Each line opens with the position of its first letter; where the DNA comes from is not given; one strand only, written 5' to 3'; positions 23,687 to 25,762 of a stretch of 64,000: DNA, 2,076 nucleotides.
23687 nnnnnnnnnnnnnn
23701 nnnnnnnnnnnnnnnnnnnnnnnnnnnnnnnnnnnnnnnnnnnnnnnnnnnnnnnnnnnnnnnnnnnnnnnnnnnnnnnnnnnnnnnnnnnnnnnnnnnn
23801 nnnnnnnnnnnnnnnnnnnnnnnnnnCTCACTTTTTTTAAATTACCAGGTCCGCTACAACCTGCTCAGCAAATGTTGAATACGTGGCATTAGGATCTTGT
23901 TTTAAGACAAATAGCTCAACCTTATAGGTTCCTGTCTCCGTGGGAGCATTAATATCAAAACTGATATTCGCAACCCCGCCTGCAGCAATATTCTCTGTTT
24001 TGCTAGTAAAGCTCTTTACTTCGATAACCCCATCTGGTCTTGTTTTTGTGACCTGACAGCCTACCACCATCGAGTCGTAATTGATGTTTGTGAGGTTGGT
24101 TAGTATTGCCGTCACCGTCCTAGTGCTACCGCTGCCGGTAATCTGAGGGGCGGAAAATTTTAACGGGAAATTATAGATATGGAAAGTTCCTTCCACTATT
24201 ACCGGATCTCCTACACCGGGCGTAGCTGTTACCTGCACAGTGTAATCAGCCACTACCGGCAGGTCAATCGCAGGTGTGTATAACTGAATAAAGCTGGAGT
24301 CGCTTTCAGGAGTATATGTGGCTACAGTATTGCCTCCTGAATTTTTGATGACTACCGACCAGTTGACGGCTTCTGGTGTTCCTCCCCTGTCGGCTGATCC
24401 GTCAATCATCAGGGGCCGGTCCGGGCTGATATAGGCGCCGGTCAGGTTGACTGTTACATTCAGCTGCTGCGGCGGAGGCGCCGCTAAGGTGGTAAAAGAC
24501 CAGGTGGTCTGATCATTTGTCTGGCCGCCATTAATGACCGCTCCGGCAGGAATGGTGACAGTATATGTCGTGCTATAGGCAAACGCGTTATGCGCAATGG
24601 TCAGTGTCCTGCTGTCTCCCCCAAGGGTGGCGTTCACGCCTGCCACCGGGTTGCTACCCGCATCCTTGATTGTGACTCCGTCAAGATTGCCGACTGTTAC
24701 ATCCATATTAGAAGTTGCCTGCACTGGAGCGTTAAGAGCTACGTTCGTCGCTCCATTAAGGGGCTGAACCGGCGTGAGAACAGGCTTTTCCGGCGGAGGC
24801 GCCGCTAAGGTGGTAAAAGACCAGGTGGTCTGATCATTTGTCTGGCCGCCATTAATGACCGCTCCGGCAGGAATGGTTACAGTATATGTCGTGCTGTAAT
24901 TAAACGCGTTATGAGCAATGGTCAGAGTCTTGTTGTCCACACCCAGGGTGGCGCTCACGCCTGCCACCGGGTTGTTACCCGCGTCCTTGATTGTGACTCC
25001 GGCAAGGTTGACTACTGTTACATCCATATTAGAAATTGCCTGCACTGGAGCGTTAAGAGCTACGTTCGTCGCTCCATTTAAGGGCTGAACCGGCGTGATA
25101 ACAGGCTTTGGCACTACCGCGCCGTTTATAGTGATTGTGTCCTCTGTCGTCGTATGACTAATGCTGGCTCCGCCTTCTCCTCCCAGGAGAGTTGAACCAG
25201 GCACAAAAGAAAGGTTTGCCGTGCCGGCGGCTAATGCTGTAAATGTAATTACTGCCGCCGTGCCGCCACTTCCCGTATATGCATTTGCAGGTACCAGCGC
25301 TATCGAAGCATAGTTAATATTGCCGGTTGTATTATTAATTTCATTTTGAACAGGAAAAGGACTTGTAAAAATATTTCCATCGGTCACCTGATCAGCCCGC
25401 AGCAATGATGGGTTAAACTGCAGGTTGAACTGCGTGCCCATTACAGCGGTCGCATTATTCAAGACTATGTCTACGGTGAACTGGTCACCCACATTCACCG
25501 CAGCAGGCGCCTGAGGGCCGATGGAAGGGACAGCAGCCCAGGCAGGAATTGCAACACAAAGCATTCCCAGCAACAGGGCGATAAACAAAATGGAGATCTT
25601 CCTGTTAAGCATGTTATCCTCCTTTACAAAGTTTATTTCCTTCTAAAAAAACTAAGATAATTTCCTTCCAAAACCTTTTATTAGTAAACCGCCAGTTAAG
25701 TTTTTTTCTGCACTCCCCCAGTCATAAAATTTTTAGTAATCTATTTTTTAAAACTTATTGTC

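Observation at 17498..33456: Cellulosome-like cohesin/dockerin/SLH surface-assembly locus with no carbohydrate-active enzyme, in a Wood-Ljungdahl spore-former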

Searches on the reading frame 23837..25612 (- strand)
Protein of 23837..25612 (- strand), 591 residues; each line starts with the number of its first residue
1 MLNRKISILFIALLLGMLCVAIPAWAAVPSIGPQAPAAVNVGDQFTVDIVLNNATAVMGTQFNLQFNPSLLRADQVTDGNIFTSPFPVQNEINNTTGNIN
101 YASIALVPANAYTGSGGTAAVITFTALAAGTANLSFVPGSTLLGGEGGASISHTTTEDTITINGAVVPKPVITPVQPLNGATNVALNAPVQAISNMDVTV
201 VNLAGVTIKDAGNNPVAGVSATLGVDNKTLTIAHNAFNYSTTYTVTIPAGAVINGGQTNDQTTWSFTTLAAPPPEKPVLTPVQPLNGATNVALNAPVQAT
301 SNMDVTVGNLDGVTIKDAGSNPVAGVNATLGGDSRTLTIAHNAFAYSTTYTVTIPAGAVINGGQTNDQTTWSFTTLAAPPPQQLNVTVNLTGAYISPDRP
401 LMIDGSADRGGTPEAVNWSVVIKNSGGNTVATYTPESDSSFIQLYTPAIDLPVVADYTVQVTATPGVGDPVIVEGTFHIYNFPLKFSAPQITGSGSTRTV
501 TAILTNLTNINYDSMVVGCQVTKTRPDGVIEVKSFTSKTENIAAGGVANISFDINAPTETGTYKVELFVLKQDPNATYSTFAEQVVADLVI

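Call 3: search_protein_families(library=pfam, proteins=[window:23837-25612:-], max_evalue=0.01)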
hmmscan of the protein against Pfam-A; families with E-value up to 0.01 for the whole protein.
window:23837-25612:- (591 aa): 4 families
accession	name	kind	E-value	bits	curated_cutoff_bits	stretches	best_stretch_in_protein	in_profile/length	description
PF13205.12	Big_5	-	3.2e-23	82.9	23.6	2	276-375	4-105/105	Bacterial Ig-like domain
PF00963.24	Cohesin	-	8.9e-14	52.3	24.1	1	38-162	10-139/139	Cohesin domain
PF17964.7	Big_10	-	1.2e-07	32.5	22.9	1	297-380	6-82/164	Bacterial Ig domain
PF01835.25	MG2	-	0.0011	19.7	32.8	0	519-575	36-85/96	MG2 domain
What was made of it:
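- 23837..25612 (-): g4: signal peptide, the single cohesin (aa 27-165, about 25118..25534), two Big_5 domains (a 321-nt tandem duplication at 24470..25109) and an unassigned C-terminal module of about 200 aa. It has no SLH repeat, no dockerin and no membrane or sortase anchor. Cohesin E=8.9e-14 (call 3).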

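Call 8: find_encoding_contigs(protein=window:23837-25612:-, flank=10000, max_places=6)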
Protein window:23837-25612:- (591 aa): 4 contigs read that carry it; 1 place shown.
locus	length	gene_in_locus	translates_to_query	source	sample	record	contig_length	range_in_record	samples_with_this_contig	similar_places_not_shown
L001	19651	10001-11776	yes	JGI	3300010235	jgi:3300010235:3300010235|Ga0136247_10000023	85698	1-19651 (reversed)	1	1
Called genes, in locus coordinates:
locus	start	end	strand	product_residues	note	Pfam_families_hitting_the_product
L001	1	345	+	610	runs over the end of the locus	PF06480:FtsH_ext, PF00004:AAA, PF17862:AAA_lid_3, PF01434:Peptidase_M41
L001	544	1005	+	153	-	PF07833:Cu_amine_oxidN1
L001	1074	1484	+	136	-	-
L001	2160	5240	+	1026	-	-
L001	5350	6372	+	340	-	PF00395:SLH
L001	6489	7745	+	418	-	PF13290:CHB_HEX_C_1, PF13287:Fn3_assoc, PF00395:SLH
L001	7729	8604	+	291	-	PF13620:CarboxypepD_reg (weak), PF00404:Dockerin_1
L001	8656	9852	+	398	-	PF00404:Dockerin_1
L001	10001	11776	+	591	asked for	PF00963:Cohesin, PF13205:Big_5, PF17964:Big_10 (faint), PF13205:Big_5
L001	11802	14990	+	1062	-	PF00041:fn3 (faint), PF16656:Pur_ac_phosph_N (faint), PF25059:FN3_DSCAM-DSCAML_C (faint), PF13205:Big_5, PF00395:SLH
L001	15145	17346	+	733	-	PF01833:TIG (faint), PF00413:Peptidase_M10, PF00404:Dockerin_1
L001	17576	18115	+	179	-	PF13620:CarboxypepD_reg, PF13715:CarbopepD_reg_2 (weak)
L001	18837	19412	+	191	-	PF05685:Uma2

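Call 9: find_homologous_proteins(query=window:23837-25612:-)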
Query window:23837-25612:- (591 aa): 241 proteins with E <= 0.001 among 8000 candidates; the best 120 are listed.
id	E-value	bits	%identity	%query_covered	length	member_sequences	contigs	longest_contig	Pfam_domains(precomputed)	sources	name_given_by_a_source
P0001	0.0e+0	1266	100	100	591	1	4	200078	PF13205.13,PF00963.25,PF17964.8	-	-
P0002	0.0e+0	1062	65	85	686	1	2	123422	PF13205.13,PF00963.25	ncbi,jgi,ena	-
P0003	4.7e-213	727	65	100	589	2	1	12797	PF13205.13,PF00963.25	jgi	jgi:hypothetical protein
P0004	3.7e-194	665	60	54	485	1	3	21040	PF11797.15,PF13205.13,PF00963.25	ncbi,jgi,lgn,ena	-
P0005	4.3e-182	625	55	57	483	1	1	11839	PF13205.13,PF00963.25,PF17964.8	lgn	-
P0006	2.4e-176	606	57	54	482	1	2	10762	PF13205.13,PF00963.25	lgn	-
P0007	2.6e-104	368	44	57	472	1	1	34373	PF13205.13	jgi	-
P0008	4.3e-100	354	43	36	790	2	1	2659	PF13205.13,PF04234.19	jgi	-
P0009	2.1e-63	233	40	36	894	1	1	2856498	PF02408.27,PF13205.13,PF04234.19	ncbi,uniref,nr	ncbi:Ig-like domain-containing protein [Desulfofundulus salinus]|uniref:SbsA Ig-like domain-containi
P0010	2.9e-63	233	41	37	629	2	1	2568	PF13205.13,PF18962.8,PF17964.8,PF04234.19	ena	-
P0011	9.1e-63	231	42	37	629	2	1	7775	PF13205.13,PF17964.8,PF04234.19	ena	-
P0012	5.5e-58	215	43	35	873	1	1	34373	PF13205.13,PF00395.26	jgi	-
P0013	4.1e-57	212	35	67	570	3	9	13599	PF25059.2,PF13205.13,PF00963.25,PF00395.26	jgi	-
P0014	1.6e-55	207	45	36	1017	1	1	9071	PF13205.13,PF18962.8,PF14200.13,PF17964.8,PF04234.19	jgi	jgi:hypothetical protein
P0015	6.7e-54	202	46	36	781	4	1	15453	PF13205.13,PF18962.8,PF17964.8,PF04234.19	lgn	-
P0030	4.7e-40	156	37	58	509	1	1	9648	PF13205.13,PF00963.25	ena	-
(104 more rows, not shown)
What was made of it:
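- One source names a related Big_5 protein an 'SbsA Ig-like domain-containing protein' (P0009, call 9).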

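Call 10: find_encoding_contigs(protein=P0002, flank=10000, max_places=3)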
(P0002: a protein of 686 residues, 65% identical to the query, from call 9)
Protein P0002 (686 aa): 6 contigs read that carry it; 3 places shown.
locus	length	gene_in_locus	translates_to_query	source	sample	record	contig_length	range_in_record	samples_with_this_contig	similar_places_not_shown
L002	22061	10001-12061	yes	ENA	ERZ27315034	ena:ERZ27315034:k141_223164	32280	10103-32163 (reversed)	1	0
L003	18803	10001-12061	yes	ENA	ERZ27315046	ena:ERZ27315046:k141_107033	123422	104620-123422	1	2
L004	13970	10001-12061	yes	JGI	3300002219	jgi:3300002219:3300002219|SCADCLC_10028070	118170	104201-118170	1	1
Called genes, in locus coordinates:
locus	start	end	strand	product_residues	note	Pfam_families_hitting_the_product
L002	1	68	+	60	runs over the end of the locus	?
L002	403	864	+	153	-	PF07833:Cu_amine_oxidN1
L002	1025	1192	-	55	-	-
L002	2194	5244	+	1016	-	-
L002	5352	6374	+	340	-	PF00395:SLH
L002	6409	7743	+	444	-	PF13290:CHB_HEX_C_1, PF13287:Fn3_assoc, PF00395:SLH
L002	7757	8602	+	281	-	PF13620:CarboxypepD_reg (faint), PF00404:Dockerin_1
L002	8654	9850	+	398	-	PF00404:Dockerin_1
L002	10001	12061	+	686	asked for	PF00963:Cohesin, PF13205:Big_5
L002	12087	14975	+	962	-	PF13205:Big_5, PF00395:SLH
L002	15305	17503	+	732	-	PF01833:TIG (weak), PF00413:Peptidase_M10, PF00404:Dockerin_1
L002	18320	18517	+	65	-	PF10049:DUF2283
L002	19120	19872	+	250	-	PF12650:DUF3784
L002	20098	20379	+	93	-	-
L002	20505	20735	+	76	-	-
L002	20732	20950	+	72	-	-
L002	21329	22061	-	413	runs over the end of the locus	PF00109:ketoacyl-synt, PF00108:Thiolase_N (weak), PF02801:Ketoacyl-synt_C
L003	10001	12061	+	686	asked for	PF00963:Cohesin, PF13205:Big_5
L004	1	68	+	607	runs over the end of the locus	PF06480:FtsH_ext, PF00004:AAA, PF17862:AAA_lid_3, PF01434:Peptidase_M41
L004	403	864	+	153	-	PF07833:Cu_amine_oxidN1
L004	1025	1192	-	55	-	-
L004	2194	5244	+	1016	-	-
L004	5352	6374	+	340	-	PF00395:SLH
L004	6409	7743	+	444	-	PF13290:CHB_HEX_C_1, PF13287:Fn3_assoc, PF00395:SLH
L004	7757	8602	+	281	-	PF13620:CarboxypepD_reg (faint), PF00404:Dockerin_1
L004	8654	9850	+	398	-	PF00404:Dockerin_1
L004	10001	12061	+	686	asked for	PF00963:Cohesin, PF13205:Big_5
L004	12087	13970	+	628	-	?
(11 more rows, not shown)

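Call 11: find_encoding_contigs(protein=P0004, flank=10000, max_places=3)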
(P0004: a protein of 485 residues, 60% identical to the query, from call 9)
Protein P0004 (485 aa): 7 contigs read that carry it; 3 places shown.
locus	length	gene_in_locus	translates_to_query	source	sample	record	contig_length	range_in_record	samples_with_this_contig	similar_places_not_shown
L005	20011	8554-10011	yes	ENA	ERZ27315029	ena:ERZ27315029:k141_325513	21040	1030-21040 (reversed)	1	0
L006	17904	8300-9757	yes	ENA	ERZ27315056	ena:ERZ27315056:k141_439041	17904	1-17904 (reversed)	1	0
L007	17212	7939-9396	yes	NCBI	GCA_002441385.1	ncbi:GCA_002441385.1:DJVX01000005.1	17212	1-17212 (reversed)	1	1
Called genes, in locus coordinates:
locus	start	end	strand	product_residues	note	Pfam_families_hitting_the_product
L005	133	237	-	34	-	-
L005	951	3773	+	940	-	-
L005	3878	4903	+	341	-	PF00395:SLH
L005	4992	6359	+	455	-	PF13290:CHB_HEX_C_1, PF13287:Fn3_assoc, PF00395:SLH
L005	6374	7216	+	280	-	PF13620:CarboxypepD_reg (weak), PF00404:Dockerin_1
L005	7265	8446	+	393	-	PF00404:Dockerin_1 (weak)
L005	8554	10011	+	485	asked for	PF00963:Cohesin, PF11797:WxLIP_HBD (faint), PF13205:Big_5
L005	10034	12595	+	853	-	PF13205:Big_5, PF00395:SLH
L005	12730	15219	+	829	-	PF01833:TIG (faint), PF00413:Peptidase_M10, PF00404:Dockerin_1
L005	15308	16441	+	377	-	PF00404:Dockerin_1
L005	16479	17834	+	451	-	PF13290:CHB_HEX_C_1, PF13287:Fn3_assoc, PF13205:Big_5, PF25788:Ig_Rha78A_N (weak)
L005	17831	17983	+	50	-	-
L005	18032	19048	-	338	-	PF23023:Anti-Pycsar_Apyc1 (faint), PF00753:Lactamase_B, PF00404:Dockerin_1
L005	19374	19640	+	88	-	PF10387:DUF2442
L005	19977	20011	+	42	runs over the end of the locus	-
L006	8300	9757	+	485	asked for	PF00963:Cohesin, PF11797:WxLIP_HBD (faint), PF13205:Big_5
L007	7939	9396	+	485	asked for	PF00963:Cohesin, PF11797:WxLIP_HBD (faint), PF13205:Big_5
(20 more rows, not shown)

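Call 12: find_encoding_contigs(protein=P0013, flank=10000, max_places=3)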
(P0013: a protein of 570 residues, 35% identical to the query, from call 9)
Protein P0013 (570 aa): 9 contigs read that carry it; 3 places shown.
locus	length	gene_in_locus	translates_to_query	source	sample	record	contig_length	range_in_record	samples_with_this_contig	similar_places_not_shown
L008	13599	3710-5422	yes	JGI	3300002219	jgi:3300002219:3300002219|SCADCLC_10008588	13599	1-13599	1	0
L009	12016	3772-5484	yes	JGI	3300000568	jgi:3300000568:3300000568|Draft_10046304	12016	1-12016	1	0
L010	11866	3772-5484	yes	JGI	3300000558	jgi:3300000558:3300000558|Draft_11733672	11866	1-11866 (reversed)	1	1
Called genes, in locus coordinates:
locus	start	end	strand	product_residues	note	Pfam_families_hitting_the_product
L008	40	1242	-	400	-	PF07592:DDE_Tnp_ISAZ013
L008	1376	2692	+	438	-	PF13290:CHB_HEX_C_1, PF13287:Fn3_assoc, PF00395:SLH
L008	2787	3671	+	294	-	PF00404:Dockerin_1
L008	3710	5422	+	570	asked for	PF00963:Cohesin, PF25059:FN3_DSCAM-DSCAML_C (weak), PF13205:Big_5, PF00395:SLH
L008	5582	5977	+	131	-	-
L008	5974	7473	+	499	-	PF01833:TIG (faint), PF00404:Dockerin_1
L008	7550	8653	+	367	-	PF13290:CHB_HEX_C_1, PF13287:Fn3_assoc (weak), PF00404:Dockerin_1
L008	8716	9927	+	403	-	PF13290:CHB_HEX_C_1, PF13287:Fn3_assoc, PF13205:Big_5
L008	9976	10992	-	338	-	PF23023:Anti-Pycsar_Apyc1 (faint), PF00753:Lactamase_B, PF00404:Dockerin_1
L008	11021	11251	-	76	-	-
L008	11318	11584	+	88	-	PF10387:DUF2442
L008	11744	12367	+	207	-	PF00872:Transposase_mut, PF10551:MULE (faint)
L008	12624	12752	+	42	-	-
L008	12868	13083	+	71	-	-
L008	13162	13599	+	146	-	?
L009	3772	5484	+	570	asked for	PF00963:Cohesin, PF25059:FN3_DSCAM-DSCAML_C (weak), PF13205:Big_5, PF00395:SLH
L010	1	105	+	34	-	?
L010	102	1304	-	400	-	PF07592:DDE_Tnp_ISAZ013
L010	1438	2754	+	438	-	PF13290:CHB_HEX_C_1, PF13287:Fn3_assoc, PF00395:SLH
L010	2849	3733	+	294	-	PF00404:Dockerin_1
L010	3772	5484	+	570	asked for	PF00963:Cohesin, PF25059:FN3_DSCAM-DSCAML_C (weak), PF13205:Big_5, PF00395:SLH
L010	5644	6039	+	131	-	-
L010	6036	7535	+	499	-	PF01833:TIG (faint), PF00404:Dockerin_1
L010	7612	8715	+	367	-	PF13290:CHB_HEX_C_1, PF13287:Fn3_assoc (weak), PF00404:Dockerin_1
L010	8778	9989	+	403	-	PF13290:CHB_HEX_C_1, PF13287:Fn3_assoc, PF13205:Big_5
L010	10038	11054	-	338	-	PF23023:Anti-Pycsar_Apyc1 (faint), PF00753:Lactamase_B, PF00404:Dockerin_1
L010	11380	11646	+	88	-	PF10387:DUF2442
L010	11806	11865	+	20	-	?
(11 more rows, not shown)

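Call 15: search_solved_structures(query=window:23837-25612:-, max_evalue=0.01, show_alignments=2)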
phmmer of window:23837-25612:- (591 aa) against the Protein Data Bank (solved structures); distinct sequences matched with E-value up to 0.01: 0.

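Call 31: find_encoding_contigs(protein=P0007, flank=10000, max_places=2)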
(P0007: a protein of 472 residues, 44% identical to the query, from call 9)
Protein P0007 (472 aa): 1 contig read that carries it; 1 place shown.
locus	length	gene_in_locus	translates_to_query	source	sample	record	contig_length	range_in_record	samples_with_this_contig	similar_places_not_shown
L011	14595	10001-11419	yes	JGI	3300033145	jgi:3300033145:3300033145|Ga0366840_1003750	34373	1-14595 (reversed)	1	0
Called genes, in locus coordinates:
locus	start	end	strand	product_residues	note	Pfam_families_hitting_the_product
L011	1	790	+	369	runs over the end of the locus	PF00465:Fe-ADH, PF13685:Fe-ADH_2, PF01761:DHQ_synthase, PF24621:DHQS_C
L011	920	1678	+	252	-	PF07833:Cu_amine_oxidN1, PF00581:Rhodanese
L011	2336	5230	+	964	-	-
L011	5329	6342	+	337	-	PF00395:SLH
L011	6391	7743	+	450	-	PF13290:CHB_HEX_C_1, PF13287:Fn3_assoc, PF00395:SLH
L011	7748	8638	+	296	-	PF13620:CarboxypepD_reg (faint), PF00404:Dockerin_1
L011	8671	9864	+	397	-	PF17210:SdrD_B (weak), PF00404:Dockerin_1 (weak)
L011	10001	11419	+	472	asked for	PF13205:Big_5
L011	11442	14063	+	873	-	PF13205:Big_5, PF00395:SLH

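Call 32: find_encoding_contigs(protein=P0003, flank=10000, max_places=2)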
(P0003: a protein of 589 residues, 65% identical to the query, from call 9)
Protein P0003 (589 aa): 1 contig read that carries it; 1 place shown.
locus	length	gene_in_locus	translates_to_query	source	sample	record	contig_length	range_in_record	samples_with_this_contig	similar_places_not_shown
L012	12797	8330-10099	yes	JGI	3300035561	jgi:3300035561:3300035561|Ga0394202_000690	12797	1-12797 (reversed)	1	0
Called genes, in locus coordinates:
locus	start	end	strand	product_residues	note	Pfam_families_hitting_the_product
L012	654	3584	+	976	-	-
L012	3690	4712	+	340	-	PF00395:SLH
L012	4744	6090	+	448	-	PF13290:CHB_HEX_C_1, PF13287:Fn3_assoc, PF00395:SLH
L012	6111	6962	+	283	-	PF13620:CarboxypepD_reg (weak), PF00036:EF-hand_1 (faint), PF00404:Dockerin_1, PF13202:EF-hand_5 (faint)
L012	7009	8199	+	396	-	PF00404:Dockerin_1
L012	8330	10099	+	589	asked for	PF00963:Cohesin, PF13205:Big_5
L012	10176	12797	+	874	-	?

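Call 33: find_encoding_contigs(protein=P0030, flank=10000, max_places=2)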
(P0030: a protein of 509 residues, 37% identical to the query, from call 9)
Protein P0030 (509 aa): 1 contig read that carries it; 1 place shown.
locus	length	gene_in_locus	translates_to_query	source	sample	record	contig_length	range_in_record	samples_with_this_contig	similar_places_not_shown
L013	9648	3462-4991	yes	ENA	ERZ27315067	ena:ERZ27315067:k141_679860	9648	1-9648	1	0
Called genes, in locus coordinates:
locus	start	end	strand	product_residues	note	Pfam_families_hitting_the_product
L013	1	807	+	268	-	?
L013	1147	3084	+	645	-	PF02369:Big_1, PF09134:Invasin_D3 (weak), PF00963:Cohesin, PF00404:Dockerin_1 (weak)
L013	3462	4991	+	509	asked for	PF00963:Cohesin, PF13205:Big_5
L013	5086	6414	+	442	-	PF13205:Big_5, PF00395:SLH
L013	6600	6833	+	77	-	-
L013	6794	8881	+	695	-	PF00791:ZU5 (weak), PF00395:SLH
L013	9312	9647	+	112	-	?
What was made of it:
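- Pair in a distant locus: an unanchored Cohesin-Big_5 protein followed by a Big_5-SLH protein also occurs in L013 (call 33).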

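Call 40: find_encoding_contigs(protein=P0005, flank=10000, max_places=1)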
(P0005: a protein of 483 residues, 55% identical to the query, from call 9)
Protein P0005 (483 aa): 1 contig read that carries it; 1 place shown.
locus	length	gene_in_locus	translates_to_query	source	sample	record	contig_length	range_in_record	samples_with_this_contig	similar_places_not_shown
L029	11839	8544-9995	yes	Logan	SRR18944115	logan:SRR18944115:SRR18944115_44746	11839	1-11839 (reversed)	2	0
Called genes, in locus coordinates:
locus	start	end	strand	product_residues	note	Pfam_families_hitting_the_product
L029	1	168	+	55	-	?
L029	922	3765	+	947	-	-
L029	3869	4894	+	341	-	PF00395:SLH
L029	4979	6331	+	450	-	PF13290:CHB_HEX_C_1, PF13287:Fn3_assoc, PF00395:SLH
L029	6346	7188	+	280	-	PF00404:Dockerin_1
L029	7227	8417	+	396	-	PF13620:CarboxypepD_reg (faint), PF00404:Dockerin_1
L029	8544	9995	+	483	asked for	PF00963:Cohesin, PF13205:Big_5, PF17964:Big_10 (faint)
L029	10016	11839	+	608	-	?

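Call 41: find_encoding_contigs(protein=P0006, flank=10000, max_places=1)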
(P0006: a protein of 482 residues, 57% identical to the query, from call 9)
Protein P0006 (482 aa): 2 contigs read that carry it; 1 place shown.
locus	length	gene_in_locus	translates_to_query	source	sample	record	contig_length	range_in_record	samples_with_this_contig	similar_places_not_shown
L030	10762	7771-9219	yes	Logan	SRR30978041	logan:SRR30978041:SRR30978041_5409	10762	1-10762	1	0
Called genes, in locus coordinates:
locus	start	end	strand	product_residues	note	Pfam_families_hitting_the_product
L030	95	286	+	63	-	-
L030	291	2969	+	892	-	-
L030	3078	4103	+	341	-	PF00395:SLH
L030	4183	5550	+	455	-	PF13290:CHB_HEX_C_1, PF13287:Fn3_assoc, PF00395:SLH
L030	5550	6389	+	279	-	PF13620:CarboxypepD_reg (weak), PF00404:Dockerin_1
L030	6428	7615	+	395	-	PF00404:Dockerin_1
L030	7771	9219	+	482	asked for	PF00963:Cohesin, PF13205:Big_5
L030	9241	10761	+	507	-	?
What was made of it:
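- The unanchored architecture is conserved in eight lineages (calls 10, 11, 31-33, 40, 41).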

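Call 47: search_protein_families(library=ncbifam, proteins=[window:23837-25612:-], max_evalue=0.01)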
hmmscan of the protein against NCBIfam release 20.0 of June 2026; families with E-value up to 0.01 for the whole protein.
window:23837-25612:- (591 aa): 1 family
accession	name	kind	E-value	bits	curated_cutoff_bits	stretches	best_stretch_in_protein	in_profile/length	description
NF040870.1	AztC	equivalog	0.0039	16.7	350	0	221-259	159-197/277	zinc ABC transporter substrate-binding protein AztC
